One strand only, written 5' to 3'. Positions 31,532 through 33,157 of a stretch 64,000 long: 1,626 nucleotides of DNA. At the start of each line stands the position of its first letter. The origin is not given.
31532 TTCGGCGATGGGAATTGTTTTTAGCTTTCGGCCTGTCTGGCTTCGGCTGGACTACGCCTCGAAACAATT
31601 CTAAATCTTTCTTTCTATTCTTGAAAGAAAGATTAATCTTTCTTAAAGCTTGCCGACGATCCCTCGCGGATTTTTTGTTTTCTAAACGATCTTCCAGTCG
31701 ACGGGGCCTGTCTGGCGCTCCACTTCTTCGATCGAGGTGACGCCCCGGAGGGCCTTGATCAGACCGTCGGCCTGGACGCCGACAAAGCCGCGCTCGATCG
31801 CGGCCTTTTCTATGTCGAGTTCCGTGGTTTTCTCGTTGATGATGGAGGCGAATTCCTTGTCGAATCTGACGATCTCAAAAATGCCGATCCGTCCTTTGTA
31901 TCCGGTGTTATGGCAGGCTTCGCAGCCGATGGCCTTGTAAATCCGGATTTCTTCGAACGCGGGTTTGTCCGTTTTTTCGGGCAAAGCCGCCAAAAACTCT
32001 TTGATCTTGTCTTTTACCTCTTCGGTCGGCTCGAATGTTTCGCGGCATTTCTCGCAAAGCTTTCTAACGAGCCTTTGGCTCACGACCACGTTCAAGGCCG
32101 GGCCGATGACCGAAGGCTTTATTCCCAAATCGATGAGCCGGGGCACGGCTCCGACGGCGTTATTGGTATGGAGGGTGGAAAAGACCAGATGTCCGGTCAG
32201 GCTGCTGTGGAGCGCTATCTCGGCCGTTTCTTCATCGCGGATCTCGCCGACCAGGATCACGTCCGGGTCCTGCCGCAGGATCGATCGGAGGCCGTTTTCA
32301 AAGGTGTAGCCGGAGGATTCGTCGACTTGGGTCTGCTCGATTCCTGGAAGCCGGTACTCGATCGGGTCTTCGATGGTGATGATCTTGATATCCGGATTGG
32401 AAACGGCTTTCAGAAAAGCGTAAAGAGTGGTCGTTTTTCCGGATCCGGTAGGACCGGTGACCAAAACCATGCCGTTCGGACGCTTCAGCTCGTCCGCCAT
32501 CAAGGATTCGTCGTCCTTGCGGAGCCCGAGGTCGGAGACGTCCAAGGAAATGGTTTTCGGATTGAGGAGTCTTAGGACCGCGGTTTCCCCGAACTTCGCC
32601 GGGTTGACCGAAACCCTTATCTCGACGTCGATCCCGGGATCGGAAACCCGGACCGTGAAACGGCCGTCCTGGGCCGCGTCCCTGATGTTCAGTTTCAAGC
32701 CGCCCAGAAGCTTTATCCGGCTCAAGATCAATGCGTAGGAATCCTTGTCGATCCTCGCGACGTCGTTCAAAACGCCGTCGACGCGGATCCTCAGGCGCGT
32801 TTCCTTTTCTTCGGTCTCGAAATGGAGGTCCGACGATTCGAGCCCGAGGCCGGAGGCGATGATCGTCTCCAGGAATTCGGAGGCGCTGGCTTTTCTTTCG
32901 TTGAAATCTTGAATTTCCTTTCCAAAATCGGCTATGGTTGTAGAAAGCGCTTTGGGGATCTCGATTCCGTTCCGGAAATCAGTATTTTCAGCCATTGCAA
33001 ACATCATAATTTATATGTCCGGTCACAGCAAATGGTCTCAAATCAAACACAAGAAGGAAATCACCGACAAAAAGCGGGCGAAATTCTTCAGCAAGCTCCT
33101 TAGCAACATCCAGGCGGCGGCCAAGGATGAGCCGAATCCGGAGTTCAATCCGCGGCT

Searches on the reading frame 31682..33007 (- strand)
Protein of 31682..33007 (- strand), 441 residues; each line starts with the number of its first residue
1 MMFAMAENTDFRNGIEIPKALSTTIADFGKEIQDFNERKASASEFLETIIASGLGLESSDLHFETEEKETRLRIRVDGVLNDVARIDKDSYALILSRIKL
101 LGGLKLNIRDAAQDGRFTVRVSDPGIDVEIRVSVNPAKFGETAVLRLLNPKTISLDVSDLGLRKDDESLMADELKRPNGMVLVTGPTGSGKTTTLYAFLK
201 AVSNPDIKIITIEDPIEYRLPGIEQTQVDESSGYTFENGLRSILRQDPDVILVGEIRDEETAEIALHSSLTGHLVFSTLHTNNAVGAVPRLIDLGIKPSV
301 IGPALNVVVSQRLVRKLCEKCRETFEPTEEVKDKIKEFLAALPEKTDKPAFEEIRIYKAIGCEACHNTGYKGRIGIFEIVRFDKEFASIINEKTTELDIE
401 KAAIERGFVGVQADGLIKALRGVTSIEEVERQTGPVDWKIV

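Call 34: search_protein_families(library=pfam, proteins=[window:31682-33007:-], max_evalue=0.01)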
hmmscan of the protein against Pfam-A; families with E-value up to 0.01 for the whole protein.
window:31682-33007:- (441 aa): 9 families
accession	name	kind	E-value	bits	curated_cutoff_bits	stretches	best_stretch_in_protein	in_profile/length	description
PF00437.27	T2SSE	-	1.7e-116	389.4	24.9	1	39-431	5-370/370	Type II/IV secretion system protein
PF25199.1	nSTAND_NTPase5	-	2.7e-05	24.5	34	1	173-222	36-86/145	Novel STAND NTPase 5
PF13191.12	AAA_16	-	0.0002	22.3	32.6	1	176-206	23-52/167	AAA ATPase domain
PF20720.3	nSTAND3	-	0.0005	20.2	27.2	1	177-215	16-54/155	Novel STAND NTPase 3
PF13401.12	AAA_22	-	0.00076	20.2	27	1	177-209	4-36/130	AAA domain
PF13555.12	AAA_29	-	0.0016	18.6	27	1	177-199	21-43/61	P-loop containing region of AAA domain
PF13476.12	AAA_23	-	0.0022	19.1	27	1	178-199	19-40/201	AAA domain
PF13604.12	AAA_30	-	0.0043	17.2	27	1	168-209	8-49/191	AAA domain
PF13173.12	AAA_14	-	0.0059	17.1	27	0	179-221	3-46/129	AAA domain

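Call 36: search_protein_families(library=ncbifam, proteins=[window:31682-33007:-], max_evalue=0.01)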
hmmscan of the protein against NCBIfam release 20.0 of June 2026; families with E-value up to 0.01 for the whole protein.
window:31682-33007:- (441 aa): 22 families
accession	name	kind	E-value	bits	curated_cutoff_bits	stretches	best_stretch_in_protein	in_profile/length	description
TIGR02533.1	type_II_gspE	equivalog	2e-132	442.3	630.25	1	39-433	106-486/486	type II secretion system ATPase GspE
TIGR02538.1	type_IV_pilB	equivalog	6e-127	424.6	675.65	1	30-433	169-562/564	type IV-A pilus assembly ATPase PilB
NF007755.0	PRK10436.1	equivalog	1.1e-109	367.2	617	1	35-434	78-460/465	type II secretion system protein GspE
NF053534.1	T4PilAsmATPsTfpB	equivalog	5.8e-109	365.1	850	1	57-431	216-580/584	type IV pilus assembly ATPase TfpB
NF041000.1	ATPase_ComGA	equivalog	1.5e-69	233.9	300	1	48-315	2-266/267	competence type IV pilus ATPase ComGA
TIGR01420.1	pilT_fam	subfamily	1.5e-49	169.1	319.1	1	46-322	2-276/343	PilT/PilU family type 4a pilus ATPase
TIGR02525.1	plasmid_TraJ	equivalog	5.8e-26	91.3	368.3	1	157-294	132-272/372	plasmid transfer ATPase TraJ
TIGR02524.1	dot_icm_DotB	equivalog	6.1e-21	75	463.3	1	174-314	130-279/358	Dot/Icm type IV secretion system ATPase DotB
NF058587.1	archaellum_moto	equivalog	1.6e-19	70.1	550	1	181-320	278-423/527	archaellum flagellar ATPase motor FlaI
TIGR02782.1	TrbB_P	equivalog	7.3e-15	55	304.55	1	180-294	138-255/303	P-type conjugative transfer ATPase TrbB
TIGR03819.1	heli_sec_ATPase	hypoth_equivalog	2.3e-14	53.3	373.15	1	94-296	99-302/340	TadA family conjugal transfer-associated ATPase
TIGR02788.1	VirB11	equivalog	5.3e-13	48.7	249.95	1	181-296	147-267/308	P-type DNA transfer ATPase VirB11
NF010469.0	PRK13894.1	subfamily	9.7e-13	48.1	508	1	180-294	151-267/320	conjugal transfer ATPase TrbB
NF010407.0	PRK13833.1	subfamily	7.6e-12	45.3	499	1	181-310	147-284/323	conjugal transfer protein TrbB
NF010425.0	PRK13851.1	equivalog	1.1e-11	44.2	461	1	180-306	164-294/344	type IV secretion system protein VirB11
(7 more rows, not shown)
